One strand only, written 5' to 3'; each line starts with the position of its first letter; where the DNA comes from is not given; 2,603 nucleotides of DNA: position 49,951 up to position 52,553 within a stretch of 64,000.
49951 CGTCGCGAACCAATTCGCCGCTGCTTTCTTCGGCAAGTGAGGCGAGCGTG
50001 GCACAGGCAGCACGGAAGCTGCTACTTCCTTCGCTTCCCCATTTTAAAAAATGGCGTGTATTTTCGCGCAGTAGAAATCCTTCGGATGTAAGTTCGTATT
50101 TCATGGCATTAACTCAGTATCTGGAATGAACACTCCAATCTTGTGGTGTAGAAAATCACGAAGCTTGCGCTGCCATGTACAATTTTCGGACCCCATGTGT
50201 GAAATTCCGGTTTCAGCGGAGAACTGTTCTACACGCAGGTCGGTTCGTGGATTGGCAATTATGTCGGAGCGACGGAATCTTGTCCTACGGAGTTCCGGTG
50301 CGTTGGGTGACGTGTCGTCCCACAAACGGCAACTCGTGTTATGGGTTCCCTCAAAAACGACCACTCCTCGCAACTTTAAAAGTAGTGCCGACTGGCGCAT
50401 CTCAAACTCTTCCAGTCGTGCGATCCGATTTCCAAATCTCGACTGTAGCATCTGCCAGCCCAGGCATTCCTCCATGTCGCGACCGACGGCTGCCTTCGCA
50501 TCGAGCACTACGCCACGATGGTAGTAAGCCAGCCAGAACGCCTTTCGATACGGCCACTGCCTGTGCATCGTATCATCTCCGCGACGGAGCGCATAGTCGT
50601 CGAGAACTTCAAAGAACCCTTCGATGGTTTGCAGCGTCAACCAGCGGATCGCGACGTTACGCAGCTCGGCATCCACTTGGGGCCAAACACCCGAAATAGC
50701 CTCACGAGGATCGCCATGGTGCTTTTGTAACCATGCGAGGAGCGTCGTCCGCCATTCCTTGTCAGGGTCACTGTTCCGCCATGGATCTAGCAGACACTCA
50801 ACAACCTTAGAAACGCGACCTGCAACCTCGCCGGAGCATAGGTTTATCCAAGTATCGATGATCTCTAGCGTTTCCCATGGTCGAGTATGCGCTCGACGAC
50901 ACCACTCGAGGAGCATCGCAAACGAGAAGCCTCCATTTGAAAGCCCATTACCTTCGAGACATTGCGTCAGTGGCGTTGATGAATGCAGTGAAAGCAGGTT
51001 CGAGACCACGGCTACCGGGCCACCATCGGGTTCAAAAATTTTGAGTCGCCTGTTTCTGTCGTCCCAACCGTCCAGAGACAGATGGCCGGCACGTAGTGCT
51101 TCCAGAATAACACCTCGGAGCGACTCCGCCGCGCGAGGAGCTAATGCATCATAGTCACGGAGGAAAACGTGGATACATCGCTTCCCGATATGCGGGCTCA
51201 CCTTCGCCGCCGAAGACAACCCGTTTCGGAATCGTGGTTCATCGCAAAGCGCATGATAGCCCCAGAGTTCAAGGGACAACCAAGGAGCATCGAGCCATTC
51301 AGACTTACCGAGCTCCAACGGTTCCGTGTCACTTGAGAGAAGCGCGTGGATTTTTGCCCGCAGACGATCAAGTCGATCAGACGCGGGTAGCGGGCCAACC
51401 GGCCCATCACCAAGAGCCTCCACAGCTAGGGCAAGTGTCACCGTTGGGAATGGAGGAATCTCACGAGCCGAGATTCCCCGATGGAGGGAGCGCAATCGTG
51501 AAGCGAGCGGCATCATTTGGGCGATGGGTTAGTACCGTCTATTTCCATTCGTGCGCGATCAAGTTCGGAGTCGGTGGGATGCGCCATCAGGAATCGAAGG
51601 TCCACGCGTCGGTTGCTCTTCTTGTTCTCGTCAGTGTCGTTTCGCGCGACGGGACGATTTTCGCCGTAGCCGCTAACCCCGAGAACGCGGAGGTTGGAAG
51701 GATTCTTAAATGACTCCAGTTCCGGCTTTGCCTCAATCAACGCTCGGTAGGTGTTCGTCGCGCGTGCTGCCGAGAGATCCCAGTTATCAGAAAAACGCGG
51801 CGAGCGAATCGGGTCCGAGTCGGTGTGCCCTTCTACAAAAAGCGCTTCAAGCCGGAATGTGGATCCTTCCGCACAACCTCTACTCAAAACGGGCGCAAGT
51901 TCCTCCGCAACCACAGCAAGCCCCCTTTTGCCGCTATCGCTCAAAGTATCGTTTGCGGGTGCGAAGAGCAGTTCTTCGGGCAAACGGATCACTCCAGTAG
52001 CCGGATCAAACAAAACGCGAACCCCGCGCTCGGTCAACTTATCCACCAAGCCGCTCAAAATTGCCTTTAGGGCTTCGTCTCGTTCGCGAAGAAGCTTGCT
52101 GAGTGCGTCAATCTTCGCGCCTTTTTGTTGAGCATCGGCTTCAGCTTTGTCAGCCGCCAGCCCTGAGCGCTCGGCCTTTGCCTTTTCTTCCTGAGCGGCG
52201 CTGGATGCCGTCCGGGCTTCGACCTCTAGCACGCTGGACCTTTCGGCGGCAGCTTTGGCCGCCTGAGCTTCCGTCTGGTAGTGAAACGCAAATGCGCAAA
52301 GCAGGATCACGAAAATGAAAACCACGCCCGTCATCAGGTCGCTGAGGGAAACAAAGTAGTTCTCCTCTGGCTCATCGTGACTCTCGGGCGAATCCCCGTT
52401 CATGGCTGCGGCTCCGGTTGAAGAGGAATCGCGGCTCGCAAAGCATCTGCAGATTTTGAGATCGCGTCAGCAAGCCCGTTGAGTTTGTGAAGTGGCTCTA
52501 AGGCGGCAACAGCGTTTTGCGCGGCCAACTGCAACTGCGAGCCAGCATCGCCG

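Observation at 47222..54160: Complete type I Zorya (zorA-zorB-zorC-zorD) defence operon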

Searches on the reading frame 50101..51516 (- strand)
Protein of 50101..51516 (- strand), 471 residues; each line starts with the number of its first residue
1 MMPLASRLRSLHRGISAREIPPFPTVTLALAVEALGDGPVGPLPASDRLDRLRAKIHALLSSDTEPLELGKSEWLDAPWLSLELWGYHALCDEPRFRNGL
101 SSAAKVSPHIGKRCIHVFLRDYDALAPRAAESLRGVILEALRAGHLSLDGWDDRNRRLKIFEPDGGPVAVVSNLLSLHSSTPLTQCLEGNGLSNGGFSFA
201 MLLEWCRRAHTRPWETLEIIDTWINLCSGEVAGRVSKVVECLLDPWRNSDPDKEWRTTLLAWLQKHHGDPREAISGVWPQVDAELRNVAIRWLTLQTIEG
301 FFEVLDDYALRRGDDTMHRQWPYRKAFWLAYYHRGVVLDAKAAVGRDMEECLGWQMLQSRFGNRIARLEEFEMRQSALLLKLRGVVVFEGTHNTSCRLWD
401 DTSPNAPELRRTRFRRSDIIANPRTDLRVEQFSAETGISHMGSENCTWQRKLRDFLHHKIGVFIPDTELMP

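Call 3: search_protein_families(library=padloc, proteins=[window:50101-51516:-], max_evalue=0.01)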
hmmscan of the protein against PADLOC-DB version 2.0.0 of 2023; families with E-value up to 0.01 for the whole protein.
window:50101-51516:- (471 aa): 8 families
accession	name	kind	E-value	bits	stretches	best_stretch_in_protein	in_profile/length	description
PDLC00622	ZorC1|ZorC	-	1.4e-58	196.9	1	40-462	40-457/462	EH signature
PDLC00621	ZorC1|ZorC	-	6.4e-34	116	1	1-462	1-460/467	EH signature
PDLC00620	ZorC1|ZorC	-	2.8e-33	113.6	1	149-464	101-418/432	EH signature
PDLC00626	ZorC1|ZorC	-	9.5e-33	112.1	1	49-458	48-445/458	EH signature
PDLC00619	ZorC1|ZorC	-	1.9e-28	97.5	1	236-427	234-422/437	EH signature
PDLC00617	ZorC1|ZorC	-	5.6e-16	56.7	1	243-464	240-459/483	EH signature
PDLC00625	ZorC1|ZorC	-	8.3e-07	26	1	272-462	295-474/551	EH signature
PDLC00623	ZorC1|ZorC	-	0.00045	17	1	248-458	261-470/687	EH signature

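Call 4: search_protein_families(library=pfam, proteins=[window:50101-51516:-], max_evalue=0.01)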
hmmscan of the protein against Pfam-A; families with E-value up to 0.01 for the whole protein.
window:50101-51516:- (471 aa): 1 family
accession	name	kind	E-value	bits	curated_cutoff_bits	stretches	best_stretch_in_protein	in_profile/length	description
PF15611.11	EH_Signature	-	1.1e-28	101.2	27.5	1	229-454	204-422/423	EH_Signature domain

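Call 12: search_solved_structures(query=window:50101-51516:-, max_evalue=0.1, show_alignments=1)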
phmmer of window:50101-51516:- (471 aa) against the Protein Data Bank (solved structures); distinct sequences matched with E-value up to 0.1: 0.

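Call 14: find_encoding_contigs(protein=window:50101-51516:-, flank=10000, max_places=6)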
Protein window:50101-51516:- (471 aa): no gene with exactly this product is on record in the collection.

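Call 22: search_protein_families(library=ncbifam, proteins=[window:50101-51516:-], max_evalue=0.001)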
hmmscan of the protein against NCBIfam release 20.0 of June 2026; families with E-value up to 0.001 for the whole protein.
window:50101-51516:- (471 aa): 0 families

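Call 31: find_related_loci(query=window:50101-51516:-, collection=metagenome_contigs, flank=9000)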
Query window:50101-51516:- (471 aa) in metagenome_contigs; peptide patterns used: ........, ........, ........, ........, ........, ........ (x = any residue, [..] = any of these).
440 stretches matched a pattern, but none encodes a relative of the query by tblastn (E <= 1e-3).

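Call 86: search_solved_structures(query=A3, max_evalue=1, show_alignments=1)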
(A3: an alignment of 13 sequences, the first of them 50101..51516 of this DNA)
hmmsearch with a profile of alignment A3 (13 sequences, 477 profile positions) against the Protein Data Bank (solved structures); distinct sequences matched with E-value up to 1: 1.
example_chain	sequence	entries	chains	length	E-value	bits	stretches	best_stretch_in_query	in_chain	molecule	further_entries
8r68_A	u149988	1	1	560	0.0066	18.8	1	68-404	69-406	Zorya protein ZorC EH domain-containing protein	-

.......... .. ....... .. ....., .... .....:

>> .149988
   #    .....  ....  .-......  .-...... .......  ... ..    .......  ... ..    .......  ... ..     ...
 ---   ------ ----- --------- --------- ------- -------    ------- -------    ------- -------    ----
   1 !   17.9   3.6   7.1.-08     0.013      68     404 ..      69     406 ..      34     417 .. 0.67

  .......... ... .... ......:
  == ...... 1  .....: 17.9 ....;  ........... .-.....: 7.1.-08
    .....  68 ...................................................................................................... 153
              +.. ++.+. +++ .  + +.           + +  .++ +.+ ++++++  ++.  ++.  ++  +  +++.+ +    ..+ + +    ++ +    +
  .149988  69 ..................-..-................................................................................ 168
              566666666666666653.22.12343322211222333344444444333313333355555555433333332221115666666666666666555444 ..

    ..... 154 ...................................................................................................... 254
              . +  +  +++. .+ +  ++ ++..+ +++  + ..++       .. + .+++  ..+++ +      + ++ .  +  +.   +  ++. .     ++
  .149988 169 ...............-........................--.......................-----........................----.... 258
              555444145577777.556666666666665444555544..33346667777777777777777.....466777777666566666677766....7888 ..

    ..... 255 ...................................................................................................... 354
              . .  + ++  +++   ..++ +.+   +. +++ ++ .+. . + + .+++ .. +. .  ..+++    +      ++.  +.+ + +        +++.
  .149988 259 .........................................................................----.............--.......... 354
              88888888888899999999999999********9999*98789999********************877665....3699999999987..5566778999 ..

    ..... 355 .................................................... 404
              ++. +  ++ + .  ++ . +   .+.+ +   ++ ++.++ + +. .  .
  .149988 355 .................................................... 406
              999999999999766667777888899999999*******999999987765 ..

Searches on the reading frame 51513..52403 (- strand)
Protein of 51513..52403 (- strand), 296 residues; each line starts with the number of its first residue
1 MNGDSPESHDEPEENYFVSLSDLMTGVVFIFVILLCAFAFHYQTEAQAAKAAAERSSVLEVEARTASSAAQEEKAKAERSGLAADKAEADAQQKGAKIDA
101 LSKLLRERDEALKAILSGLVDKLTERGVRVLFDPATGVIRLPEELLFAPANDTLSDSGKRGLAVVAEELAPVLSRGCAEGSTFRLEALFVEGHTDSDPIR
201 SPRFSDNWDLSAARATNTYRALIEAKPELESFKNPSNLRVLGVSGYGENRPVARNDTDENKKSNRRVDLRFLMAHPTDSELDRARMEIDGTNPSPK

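Call 3: search_protein_families(library=padloc, proteins=[window:51513-52403:-], max_evalue=0.01)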
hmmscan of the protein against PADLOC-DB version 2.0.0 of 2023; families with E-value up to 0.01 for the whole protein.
window:51513-52403:- (296 aa): 7 families
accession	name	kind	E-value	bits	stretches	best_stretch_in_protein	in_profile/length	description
PDLC00610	ZorB1|ZorB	-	1.6e-70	235.6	1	6-288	6-251/254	MotB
PDLC00612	ZorB1|ZorB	-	4.6e-61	204.9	1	6-285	7-279/293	MotB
PDLC00608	ZorB1|ZorB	-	6.4e-52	174.3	1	8-286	9-240/243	MotB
PDLC00609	ZorB1|ZorB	-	5.9e-28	95.9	1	7-273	9-216/232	MotB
PDLC00651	ZorB3|ZorB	-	6.3e-18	63.1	1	136-270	82-201/215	MotB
PDLC00641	ZorB2|ZorB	-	1e-13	49.5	2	187-273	135-224/238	MotB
PDLC00611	ZorB1|ZorB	-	1.3e-09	36.1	2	7-70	11-76/240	MotB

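Call 4: search_protein_families(library=pfam, proteins=[window:51513-52403:-], max_evalue=0.01)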
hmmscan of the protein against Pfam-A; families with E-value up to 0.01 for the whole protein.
window:51513-52403:- (296 aa): 1 family
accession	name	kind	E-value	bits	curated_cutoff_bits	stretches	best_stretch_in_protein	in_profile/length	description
PF00691.25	OmpA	-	2.4e-09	37.8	27.2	1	147-265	2-98/98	OmpA family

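Call 11: search_solved_structures(query=window:51513-52403:-, max_evalue=0.01, show_alignments=2)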
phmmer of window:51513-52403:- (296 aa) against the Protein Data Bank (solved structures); distinct sequences matched with E-value up to 0.01: 26.
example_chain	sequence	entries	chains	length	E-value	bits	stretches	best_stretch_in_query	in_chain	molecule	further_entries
8vvn_B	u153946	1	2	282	6.6e-21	78.6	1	90-285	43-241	Chemotaxis protein MotB-related protein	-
6ysf_A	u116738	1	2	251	8e-15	58.7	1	187-272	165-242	Chemotaxis motB protein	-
8ucs_A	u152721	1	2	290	8.3e-15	58.7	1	188-275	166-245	OmpA family protein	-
6ysl_A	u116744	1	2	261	1.7e-13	54.3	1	11-272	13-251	Motility protein B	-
3wpw_A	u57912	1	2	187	5.8e-10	42.8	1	188-280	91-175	PomB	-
3wpx_A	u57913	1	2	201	6.6e-10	42.6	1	188-280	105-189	PomB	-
9ljk_A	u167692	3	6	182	6.7e-10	42.6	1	188-277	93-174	Flagellar motor protein MotS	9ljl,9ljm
3khn_A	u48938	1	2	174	1.5e-09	41.4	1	127-269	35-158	MotB protein, putative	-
8zyz_A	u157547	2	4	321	1.6e-09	41.3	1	188-280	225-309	PomB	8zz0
8bri_F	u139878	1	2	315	1.7e-09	41.3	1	188-280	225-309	Flagellar motor protein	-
8zyv_A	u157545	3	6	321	3.8e-09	40.1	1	188-280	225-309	PomB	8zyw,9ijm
3s03_A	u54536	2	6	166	3.5e-08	36.9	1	137-272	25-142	Motility protein B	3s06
3s02_A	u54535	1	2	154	3.7e-08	36.9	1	137-272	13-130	Motility protein B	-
3s0h_A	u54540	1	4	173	3.9e-08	36.8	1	137-272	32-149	Motility protein B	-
9yed_CP1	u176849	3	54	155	3.9e-08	36.8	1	188-271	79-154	Chemotaxis protein PomB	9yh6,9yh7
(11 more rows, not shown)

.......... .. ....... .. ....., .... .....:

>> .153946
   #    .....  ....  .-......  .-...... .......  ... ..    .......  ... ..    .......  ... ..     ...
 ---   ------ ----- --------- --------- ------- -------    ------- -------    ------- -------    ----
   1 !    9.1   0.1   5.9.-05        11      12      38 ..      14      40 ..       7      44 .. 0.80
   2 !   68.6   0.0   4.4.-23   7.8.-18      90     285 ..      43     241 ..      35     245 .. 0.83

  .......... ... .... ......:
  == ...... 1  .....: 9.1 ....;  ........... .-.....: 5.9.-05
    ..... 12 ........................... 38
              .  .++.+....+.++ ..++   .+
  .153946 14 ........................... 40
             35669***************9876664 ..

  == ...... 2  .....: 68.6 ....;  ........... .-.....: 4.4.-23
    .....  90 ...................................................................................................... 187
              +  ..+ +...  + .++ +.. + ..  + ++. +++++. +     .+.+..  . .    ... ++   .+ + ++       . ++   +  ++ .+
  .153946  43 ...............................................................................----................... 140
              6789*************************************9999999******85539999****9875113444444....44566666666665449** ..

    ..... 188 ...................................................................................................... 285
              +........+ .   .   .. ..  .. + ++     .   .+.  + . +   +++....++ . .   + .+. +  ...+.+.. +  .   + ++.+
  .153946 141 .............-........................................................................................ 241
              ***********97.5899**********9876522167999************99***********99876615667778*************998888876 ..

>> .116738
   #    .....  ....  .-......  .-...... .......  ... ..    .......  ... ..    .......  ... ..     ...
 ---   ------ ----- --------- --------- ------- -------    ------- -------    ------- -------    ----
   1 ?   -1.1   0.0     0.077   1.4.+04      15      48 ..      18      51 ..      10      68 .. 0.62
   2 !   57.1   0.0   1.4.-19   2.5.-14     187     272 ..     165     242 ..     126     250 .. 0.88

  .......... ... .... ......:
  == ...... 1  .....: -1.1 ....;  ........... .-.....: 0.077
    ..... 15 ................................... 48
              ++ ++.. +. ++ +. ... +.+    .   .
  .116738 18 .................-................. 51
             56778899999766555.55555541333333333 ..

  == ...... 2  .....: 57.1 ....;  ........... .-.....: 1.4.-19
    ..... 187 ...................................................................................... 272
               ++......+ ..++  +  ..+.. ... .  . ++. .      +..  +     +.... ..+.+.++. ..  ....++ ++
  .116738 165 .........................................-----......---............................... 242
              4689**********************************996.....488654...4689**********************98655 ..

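Call 22: search_protein_families(library=ncbifam, proteins=[window:51513-52403:-], max_evalue=0.001)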
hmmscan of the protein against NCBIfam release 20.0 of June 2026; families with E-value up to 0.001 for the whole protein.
window:51513-52403:- (296 aa): 29 families (the best 25 are shown)
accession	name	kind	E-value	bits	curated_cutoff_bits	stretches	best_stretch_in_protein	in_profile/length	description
NF006541.1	PRK09038.1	equivalog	4.5e-24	85.5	283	1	10-269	10-246/253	flagellar motor protein MotD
NF006508.0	PRK08944.1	subfamily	1.8e-21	76.7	259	1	50-280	95-296/304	MotB family protein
NF005382.1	PRK06925.1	equivalog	1.9e-20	74.1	264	1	18-268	2-220/225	flagellar motor protein MotS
NF005831.1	PRK07734.1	equivalog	5.8e-20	72.1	301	1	10-269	12-246/250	flagellar motor protein MotB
TIGR03350.1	type_VI_ompA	equivalog_domain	1.1e-19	70.8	139.8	1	119-269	6-135/137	type VI secretion system protein TssL, long form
NF005444.0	PRK07033.1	equivalog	3.4e-17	62.5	520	1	162-277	322-427/438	DotU family type VI secretion system protein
NF005195.1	PRK06667.1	equivalog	2.1e-16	60.4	300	1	109-269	88-233/241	flagellar motor protein MotB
NF006547.1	PRK09040.1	equivalog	8.6e-16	58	194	1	136-270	80-199/213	hypothetical protein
NF006542.0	PRK09039.1-1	equivalog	2.4e-15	56.5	388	1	143-271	507-624/627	peptidoglycan -binding protein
NF006543.0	PRK09039.1-2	equivalog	1.6e-14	54.5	305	1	143-271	232-347/350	peptidoglycan -binding protein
NF005236.0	PRK06742.1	equivalog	1.1e-13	51.2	312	1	187-268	147-220/225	flagellar motor protein MotS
NF004651.0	PRK05996.1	equivalog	1.3e-12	47.9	342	1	47-269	215-417/424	MotB family protein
NF006545.0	PRK09039.1-4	equivalog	3.1e-12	46.8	372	1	143-270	224-338/342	peptidoglycan -binding protein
NF005999.0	PRK08126.1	subfamily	7.4e-12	44.8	571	1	161-269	330-428/432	hypothetical protein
NF053611.1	YiaD_Gzip_OmpA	equivalog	9.5e-12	45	175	1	121-269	80-204/206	YiaD family glycine zipper/OmpA-like lipoprotein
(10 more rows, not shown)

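Call 76: predict_structure(protein=window:51513-52403:-)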
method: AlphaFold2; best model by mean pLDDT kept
length: 296 residues; sequences in the alignment: 1
mean_pLDDT: 67.5   pTM: 0.46
mean pLDDT of the five models: 67.5, 64.2, 62.4, 49.2, 47.3
residues with pLDDT >= 90: 1; 70-90: 164; 50-70: 64; < 50: 67
segments of 3 or more residues with pLDDT < 50: 6-9, 11-18, 192-205, 233-263, 292-296
pLDDT, mean of each block of 10 residues (from residue 1): 48 46 80 86 77 82 86 86 83 83 80 79 80 71 64 73 79 67 63 46 47 71 79 46 40 33 58 61 75 45
secondary structure, 60 per line:
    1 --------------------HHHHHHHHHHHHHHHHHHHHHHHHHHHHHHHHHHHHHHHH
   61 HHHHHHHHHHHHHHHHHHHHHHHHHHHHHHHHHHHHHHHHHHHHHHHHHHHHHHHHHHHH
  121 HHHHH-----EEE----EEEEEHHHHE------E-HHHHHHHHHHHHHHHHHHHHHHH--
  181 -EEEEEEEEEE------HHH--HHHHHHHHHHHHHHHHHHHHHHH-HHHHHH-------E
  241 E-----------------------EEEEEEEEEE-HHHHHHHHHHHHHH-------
elements in order: H21-125 E131-133 E138-142 H143-146 H156-178 E182-191 H203-225 H227-232 E265-274 H276-289

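Call 78: fold_search(model_id=the predicted structure, library=pdb)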
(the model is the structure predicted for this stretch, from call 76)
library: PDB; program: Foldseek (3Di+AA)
matches with E <= 10: 183; with E <= 0.001: 53
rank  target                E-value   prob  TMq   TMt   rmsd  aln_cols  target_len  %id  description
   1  8vvn_B                2.3e-09  1.00  0.45  0.57  24.7       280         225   23  Cryo-EM structure of a type I ZorAB complex from Shewanella sp. strain ANA-3 (released 2025-02-05)
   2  3khn_B                1.1e-07  1.00  0.40  0.68   5.1       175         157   28  Crystal structure of putative MotB like protein DVU_2228 from Desulfovibrio vulgaris. (released 2009-12-01)
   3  8vvn_A                1.4e-07  1.00  0.47  0.59  26.6       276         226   23  Cryo-EM structure of a type I ZorAB complex from Shewanella sp. strain ANA-3 (released 2025-02-05)
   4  3s0y_A                2.2e-07  1.00  0.33  0.49   5.4       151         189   24  The crystal structure of the periplasmic domain of MotB (residues 64-256). (released 2012-03-14)
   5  3s0h_A                3.9e-07  1.00  0.34  0.56   5.7       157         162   23  The crystal structure of the periplasmic domain of Helicobacter pylori MotB (residues 90-256). (released 2012-03-14)
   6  3s0h_B                4.2e-07  1.00  0.33  0.57   5.7       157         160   25  The crystal structure of the periplasmic domain of Helicobacter pylori MotB (residues 90-256). (released 2012-03-14)
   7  3s0h_C                5.3e-07  1.00  0.34  0.56   5.5       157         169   23  The crystal structure of the periplasmic domain of Helicobacter pylori MotB (residues 90-256). (released 2012-03-14)
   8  3s0w_A                6.7e-07  1.00  0.34  0.59   5.6       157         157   23  The crystal structure of the periplasmic domain of Helicobacter pylori MotB (residues 78-256). (released 2012-03-14)
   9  9ljl_A                7.5e-07  1.00  0.36  0.63   5.2       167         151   24  Structure of the periplasmic domain of MotS from Bacillus subtilis in 300 mM NaCl (released 2025-02-26)
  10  3s03_A                9.0e-07  1.00  0.33  0.60   5.5       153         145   24  The crystal structure of the periplasmic domain of Helicobacter pylori MotB (residues 97-256, P43). (released 2012-03-14)
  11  3khn_A                1.2e-06  1.00  0.38  0.64   5.2       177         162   29  Crystal structure of putative MotB like protein DVU_2228 from Desulfovibrio vulgaris. (released 2009-12-01)
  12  3s06_B                1.4e-06  1.00  0.34  0.63   5.2       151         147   24  The crystal structure of the periplasmic domain of Helicobacter pylori MotB (residues 97-256, P3121). (released 2012-03-14)
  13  8qyd_F                1.5e-06  1.00  0.37  0.43  32.8       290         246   16  Zorya anti-bacteriophage defense system ZorAB (released 2024-11-06)
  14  9ljk_A                1.7e-06  1.00  0.37  0.64   5.3       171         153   23  Structure of the periplasmic domain of MotS from Bacillus subtilis (released 2025-02-26)
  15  6jfw_A                1.8e-06  1.00  0.37  0.71   4.2       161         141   19  Crystal structure of PA0833 periplasmic domain from Pseudomonas aeruginosa reveals an unexpected enlarged peptidoglyca (released 2019-03-20)
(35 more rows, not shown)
